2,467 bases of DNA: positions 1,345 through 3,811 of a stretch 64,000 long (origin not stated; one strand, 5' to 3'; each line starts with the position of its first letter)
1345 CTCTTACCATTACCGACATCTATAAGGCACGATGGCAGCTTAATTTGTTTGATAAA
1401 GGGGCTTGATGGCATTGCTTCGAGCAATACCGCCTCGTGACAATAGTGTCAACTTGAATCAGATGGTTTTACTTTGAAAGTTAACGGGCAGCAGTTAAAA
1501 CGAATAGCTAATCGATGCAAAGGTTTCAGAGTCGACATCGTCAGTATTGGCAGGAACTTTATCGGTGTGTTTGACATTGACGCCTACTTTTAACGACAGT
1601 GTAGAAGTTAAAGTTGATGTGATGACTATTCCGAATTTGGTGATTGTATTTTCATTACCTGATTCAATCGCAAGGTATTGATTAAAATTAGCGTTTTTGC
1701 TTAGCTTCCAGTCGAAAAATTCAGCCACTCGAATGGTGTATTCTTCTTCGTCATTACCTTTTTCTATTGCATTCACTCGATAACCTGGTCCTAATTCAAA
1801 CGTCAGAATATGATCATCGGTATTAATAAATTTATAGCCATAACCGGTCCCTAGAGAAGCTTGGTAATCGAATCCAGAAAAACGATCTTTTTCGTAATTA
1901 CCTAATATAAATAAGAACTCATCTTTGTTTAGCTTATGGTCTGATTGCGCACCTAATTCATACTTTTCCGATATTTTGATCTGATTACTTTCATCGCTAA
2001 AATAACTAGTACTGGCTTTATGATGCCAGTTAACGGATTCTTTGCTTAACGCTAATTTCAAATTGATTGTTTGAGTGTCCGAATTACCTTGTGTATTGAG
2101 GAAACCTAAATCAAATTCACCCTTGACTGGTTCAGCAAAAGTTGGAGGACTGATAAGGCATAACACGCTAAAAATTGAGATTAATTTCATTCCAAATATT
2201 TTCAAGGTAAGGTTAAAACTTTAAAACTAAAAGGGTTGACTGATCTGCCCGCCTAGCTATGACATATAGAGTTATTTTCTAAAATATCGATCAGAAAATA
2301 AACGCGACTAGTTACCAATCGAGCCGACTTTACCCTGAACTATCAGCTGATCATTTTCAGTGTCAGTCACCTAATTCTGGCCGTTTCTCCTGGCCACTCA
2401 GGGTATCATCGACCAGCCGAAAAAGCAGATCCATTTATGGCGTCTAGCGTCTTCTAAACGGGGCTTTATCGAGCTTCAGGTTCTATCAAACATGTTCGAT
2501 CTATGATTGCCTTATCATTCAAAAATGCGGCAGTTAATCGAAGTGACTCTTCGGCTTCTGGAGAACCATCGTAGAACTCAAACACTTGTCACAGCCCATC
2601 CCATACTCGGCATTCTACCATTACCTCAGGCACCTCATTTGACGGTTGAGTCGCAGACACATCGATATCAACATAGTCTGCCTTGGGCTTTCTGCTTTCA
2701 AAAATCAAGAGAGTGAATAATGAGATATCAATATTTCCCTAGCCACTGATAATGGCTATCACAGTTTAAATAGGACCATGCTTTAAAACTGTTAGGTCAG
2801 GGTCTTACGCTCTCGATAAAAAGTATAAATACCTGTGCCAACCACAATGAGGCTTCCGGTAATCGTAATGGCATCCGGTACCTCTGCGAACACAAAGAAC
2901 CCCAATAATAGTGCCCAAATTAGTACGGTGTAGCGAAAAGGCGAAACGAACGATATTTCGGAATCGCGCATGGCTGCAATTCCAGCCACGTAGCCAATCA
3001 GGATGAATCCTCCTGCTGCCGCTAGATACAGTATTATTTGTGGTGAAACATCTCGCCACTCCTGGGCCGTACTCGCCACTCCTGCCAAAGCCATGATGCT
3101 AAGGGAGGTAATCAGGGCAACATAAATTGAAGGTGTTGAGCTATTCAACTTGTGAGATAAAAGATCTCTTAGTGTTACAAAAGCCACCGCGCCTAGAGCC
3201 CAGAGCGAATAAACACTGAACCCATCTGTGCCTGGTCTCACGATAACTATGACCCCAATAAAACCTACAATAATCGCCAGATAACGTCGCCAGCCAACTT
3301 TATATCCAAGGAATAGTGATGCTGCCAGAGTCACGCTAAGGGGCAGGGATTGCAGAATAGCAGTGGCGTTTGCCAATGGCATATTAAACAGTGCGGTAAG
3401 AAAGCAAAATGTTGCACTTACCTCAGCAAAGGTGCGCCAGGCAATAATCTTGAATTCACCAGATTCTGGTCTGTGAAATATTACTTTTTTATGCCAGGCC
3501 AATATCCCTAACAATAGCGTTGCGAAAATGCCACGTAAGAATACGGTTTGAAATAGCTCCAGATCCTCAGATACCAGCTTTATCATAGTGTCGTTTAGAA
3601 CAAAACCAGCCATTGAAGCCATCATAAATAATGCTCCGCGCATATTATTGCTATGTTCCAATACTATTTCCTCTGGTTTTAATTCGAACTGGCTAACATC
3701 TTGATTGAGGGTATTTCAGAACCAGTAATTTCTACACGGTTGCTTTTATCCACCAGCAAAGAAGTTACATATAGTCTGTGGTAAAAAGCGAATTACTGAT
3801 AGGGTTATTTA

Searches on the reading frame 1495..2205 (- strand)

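Call 3: search_protein_families(library=pfam, proteins=[window:1495-2205:-], max_evalue=0.001)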
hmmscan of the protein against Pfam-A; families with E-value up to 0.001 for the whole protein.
window:1495-2205:- (236 aa): 1 family
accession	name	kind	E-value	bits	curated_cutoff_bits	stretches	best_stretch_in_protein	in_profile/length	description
PF04338.18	DUF481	-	1.7e-50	172.4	21.1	1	32-236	2-210/210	Protein of unknown function, DUF481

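Call 4: search_protein_families(library=ncbifam, proteins=[window:1495-2205:-], max_evalue=0.001)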
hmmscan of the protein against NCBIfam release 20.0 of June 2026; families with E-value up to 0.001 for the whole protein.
window:1495-2205:- (236 aa): 0 families

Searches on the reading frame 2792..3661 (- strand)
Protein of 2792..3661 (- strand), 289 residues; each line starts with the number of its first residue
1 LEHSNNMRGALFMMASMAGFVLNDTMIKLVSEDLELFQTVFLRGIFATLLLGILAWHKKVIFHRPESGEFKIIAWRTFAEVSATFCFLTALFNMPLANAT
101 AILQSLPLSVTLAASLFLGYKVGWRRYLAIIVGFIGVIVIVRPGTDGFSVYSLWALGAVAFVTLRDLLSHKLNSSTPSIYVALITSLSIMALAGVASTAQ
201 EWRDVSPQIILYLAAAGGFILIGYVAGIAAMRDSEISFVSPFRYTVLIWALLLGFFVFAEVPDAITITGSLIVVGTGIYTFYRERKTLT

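Call 3: search_protein_families(library=pfam, proteins=[window:2792-3661:-], max_evalue=0.001)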
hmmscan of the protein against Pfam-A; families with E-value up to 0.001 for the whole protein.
window:2792-3661:- (289 aa): 1 family
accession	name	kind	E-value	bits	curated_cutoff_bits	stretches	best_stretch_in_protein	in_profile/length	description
PF00892.27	EamA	-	3.9e-21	76.2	28.2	2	8-141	2-134/135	EamA-like transporter family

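Call 4: search_protein_families(library=ncbifam, proteins=[window:2792-3661:-], max_evalue=0.001)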
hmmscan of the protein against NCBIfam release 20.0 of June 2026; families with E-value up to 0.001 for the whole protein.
window:2792-3661:- (289 aa): 1 family
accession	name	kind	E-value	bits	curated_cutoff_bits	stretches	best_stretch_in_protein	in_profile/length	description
TIGR03340.1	phn_DUF6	hypoth_equivalog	7.8e-07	29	288.15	1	49-274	41-275/281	phosphonate utilization associated putative membrane protein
